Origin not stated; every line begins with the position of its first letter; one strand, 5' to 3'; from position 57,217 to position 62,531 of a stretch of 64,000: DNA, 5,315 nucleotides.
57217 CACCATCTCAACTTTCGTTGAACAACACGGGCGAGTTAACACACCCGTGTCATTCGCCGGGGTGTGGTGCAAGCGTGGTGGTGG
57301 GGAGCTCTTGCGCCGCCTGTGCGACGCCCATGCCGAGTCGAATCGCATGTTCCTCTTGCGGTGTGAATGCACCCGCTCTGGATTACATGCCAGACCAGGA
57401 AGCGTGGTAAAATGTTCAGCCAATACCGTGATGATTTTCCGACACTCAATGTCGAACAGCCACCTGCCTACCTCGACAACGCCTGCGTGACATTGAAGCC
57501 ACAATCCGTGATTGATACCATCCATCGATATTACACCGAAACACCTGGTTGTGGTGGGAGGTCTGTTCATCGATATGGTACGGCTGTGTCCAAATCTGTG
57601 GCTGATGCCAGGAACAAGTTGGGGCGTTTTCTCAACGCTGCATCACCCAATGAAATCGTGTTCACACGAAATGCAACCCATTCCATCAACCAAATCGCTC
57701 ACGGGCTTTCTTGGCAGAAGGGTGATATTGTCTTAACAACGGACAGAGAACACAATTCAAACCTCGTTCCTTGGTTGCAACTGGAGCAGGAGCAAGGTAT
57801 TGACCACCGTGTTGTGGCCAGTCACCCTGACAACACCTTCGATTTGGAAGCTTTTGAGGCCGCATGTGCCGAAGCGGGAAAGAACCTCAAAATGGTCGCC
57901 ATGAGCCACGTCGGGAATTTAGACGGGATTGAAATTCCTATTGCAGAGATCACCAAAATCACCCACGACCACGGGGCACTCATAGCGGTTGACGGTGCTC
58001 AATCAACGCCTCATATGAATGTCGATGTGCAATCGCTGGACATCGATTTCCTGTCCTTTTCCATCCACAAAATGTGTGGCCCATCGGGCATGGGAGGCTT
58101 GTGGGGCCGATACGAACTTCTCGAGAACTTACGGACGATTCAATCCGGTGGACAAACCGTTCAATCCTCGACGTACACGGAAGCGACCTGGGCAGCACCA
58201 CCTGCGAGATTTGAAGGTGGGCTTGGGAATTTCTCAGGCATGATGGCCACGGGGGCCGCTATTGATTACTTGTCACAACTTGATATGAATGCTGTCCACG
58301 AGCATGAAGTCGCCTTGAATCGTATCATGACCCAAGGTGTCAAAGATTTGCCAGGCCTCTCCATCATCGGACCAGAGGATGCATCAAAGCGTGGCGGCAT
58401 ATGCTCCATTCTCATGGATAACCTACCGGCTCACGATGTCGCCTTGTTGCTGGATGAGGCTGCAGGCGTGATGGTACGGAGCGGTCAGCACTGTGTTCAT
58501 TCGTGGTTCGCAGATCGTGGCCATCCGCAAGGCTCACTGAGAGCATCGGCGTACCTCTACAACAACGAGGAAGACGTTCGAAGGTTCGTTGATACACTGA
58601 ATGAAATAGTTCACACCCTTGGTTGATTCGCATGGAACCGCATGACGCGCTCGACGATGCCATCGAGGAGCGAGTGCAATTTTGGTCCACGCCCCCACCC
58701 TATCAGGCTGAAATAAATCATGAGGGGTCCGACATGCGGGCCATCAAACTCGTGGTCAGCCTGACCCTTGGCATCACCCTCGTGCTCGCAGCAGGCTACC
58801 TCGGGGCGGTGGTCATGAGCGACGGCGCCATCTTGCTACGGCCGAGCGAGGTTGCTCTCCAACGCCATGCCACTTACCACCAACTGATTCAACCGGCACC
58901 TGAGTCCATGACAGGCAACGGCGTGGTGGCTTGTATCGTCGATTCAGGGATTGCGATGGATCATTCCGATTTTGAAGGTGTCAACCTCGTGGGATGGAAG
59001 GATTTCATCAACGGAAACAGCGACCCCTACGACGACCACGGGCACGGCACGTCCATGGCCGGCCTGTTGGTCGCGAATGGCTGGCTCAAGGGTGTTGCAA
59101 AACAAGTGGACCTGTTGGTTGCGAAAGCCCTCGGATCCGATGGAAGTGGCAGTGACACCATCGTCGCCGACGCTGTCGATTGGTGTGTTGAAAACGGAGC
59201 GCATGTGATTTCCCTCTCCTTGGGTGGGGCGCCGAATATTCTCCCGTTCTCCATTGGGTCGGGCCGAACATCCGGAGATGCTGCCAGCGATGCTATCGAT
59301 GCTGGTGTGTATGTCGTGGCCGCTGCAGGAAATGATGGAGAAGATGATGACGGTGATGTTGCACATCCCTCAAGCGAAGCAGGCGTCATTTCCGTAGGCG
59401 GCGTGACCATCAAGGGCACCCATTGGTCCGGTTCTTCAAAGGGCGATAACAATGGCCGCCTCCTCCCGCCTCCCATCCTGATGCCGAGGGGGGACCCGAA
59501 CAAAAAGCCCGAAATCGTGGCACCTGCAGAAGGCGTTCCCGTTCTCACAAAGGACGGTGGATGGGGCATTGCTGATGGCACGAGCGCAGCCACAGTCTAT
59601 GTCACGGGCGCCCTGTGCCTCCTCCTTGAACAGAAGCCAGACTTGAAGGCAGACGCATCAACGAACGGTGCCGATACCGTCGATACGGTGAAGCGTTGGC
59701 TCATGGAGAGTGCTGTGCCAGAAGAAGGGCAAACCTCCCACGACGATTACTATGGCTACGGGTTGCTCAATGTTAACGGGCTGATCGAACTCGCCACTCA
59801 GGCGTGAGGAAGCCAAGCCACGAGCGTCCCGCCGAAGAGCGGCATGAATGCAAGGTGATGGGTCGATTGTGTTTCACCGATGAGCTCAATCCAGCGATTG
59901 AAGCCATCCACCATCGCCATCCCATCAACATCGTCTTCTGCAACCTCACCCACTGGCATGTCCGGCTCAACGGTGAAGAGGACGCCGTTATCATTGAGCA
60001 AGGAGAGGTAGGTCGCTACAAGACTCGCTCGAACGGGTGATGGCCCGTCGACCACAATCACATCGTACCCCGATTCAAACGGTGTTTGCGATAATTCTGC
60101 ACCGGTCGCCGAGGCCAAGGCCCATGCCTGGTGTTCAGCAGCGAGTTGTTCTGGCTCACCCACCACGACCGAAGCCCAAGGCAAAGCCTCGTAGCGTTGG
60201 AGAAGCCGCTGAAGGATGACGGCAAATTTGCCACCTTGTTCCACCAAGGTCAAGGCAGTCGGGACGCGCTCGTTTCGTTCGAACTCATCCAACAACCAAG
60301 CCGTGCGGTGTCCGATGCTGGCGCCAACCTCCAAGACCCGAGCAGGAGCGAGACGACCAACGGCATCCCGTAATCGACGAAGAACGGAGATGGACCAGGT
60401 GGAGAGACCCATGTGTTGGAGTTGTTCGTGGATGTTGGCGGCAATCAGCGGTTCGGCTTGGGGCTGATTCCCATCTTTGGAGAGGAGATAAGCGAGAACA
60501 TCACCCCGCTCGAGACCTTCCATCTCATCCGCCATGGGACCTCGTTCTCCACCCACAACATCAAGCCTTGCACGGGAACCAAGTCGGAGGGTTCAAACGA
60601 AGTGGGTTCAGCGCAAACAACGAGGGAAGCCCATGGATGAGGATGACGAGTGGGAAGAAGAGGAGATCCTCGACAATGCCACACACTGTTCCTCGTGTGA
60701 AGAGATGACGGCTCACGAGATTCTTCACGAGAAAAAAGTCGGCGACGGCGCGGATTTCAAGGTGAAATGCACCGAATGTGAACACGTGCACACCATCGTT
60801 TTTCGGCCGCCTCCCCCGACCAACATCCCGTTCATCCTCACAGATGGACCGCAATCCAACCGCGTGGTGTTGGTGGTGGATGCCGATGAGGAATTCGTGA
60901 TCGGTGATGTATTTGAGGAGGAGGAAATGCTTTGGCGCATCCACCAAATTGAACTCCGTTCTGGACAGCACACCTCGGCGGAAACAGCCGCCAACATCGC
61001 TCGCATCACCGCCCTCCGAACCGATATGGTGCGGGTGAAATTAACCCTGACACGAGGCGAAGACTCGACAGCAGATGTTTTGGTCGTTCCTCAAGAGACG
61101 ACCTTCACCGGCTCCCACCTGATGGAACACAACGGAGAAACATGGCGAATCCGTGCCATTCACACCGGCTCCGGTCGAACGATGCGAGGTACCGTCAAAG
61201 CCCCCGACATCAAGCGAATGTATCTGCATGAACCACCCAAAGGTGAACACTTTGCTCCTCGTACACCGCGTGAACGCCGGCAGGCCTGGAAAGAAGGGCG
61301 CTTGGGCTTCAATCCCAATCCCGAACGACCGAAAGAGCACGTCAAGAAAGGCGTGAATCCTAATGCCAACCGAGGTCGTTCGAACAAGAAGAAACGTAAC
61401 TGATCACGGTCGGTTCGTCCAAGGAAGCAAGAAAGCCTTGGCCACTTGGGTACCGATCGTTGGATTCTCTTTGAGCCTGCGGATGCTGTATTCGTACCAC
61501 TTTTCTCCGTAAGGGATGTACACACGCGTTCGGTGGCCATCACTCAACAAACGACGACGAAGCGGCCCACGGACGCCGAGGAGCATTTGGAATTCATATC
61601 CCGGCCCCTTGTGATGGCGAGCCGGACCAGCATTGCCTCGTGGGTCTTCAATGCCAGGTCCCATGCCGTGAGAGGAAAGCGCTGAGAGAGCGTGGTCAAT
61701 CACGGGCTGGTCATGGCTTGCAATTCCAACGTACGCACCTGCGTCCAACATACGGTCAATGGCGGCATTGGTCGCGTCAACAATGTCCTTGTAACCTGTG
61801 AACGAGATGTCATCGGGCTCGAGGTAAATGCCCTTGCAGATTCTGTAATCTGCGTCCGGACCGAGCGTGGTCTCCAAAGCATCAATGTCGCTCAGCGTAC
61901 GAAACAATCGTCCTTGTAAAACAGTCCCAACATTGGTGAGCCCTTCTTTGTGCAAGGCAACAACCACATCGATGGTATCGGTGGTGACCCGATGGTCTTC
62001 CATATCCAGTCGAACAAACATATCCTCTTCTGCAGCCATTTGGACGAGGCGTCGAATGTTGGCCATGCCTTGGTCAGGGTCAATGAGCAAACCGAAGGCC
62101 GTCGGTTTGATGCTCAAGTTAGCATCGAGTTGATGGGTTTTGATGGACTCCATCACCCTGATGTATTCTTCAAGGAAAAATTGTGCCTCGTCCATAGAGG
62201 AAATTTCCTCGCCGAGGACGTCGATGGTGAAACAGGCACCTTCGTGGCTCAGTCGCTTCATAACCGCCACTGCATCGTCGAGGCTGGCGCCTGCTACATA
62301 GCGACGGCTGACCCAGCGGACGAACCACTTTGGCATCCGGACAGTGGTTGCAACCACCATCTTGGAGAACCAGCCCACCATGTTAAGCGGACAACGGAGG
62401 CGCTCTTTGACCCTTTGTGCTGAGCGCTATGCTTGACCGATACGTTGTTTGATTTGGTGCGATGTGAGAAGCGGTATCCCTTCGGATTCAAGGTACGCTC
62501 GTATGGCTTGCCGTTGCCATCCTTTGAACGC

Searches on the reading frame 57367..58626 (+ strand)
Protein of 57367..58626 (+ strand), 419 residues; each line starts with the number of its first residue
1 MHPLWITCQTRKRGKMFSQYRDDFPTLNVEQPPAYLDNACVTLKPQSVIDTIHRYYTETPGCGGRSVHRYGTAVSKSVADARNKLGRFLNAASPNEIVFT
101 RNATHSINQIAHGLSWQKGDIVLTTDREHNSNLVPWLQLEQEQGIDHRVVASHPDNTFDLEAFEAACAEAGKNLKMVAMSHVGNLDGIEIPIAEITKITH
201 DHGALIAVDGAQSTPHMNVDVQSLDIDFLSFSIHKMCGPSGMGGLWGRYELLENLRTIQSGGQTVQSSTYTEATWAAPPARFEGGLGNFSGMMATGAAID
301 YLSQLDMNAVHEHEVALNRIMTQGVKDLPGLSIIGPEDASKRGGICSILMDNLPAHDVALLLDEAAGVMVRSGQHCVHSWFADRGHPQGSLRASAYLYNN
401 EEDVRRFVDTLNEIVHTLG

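Call 79: search_protein_families(library=pfam, proteins=[window:57367-58626:+], max_evalue=0.00001)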
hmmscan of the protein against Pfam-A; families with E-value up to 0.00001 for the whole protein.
window:57367-58626:+ (419 aa): 1 family
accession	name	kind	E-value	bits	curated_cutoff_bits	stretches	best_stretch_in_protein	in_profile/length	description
PF00266.25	Aminotran_5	-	1.3e-105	353.9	21.5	1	35-407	2-371/371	Aminotransferase class-V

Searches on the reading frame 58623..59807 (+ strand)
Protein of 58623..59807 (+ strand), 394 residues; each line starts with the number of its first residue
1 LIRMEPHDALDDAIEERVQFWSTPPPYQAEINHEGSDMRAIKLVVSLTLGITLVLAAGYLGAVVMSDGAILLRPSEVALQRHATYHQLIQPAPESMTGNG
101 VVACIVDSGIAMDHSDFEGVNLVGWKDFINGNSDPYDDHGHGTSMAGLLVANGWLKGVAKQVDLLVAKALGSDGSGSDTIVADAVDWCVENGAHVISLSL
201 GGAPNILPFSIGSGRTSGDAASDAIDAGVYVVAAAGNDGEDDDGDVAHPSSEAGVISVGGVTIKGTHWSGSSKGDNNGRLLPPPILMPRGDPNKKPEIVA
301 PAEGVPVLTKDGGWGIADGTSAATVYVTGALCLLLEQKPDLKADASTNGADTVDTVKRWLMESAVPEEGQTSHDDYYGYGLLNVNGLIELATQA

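Call 79: search_protein_families(library=pfam, proteins=[window:58623-59807:+], max_evalue=0.00001)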
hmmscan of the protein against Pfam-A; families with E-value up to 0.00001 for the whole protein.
window:58623-59807:+ (394 aa): 1 family
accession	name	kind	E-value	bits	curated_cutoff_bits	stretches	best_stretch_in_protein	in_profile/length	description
PF00082.27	Peptidase_S8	-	8.4e-40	137.3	21.8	1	98-380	1-288/288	Subtilase family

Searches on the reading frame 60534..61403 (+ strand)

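Call 79: search_protein_families(library=pfam, proteins=[window:60534-61403:+], max_evalue=0.00001)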
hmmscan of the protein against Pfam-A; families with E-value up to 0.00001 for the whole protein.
window:60534-61403:+ (289 aa): 1 family
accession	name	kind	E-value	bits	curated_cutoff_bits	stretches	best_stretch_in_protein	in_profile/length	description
PF19769.4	CPxCG_zf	-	1.2e-29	103.8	27.2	1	52-230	1-181/183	CPxCG-related zinc finger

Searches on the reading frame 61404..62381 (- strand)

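Call 79: search_protein_families(library=pfam, proteins=[window:61404-62381:-], max_evalue=0.00001)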
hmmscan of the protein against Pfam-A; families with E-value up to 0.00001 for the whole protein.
window:61404-62381:- (325 aa): 1 family
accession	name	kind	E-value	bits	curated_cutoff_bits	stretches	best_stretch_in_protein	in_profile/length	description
PF01619.24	Pro_dh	-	4.2e-24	86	27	1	40-310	4-273/278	Proline dehydrogenase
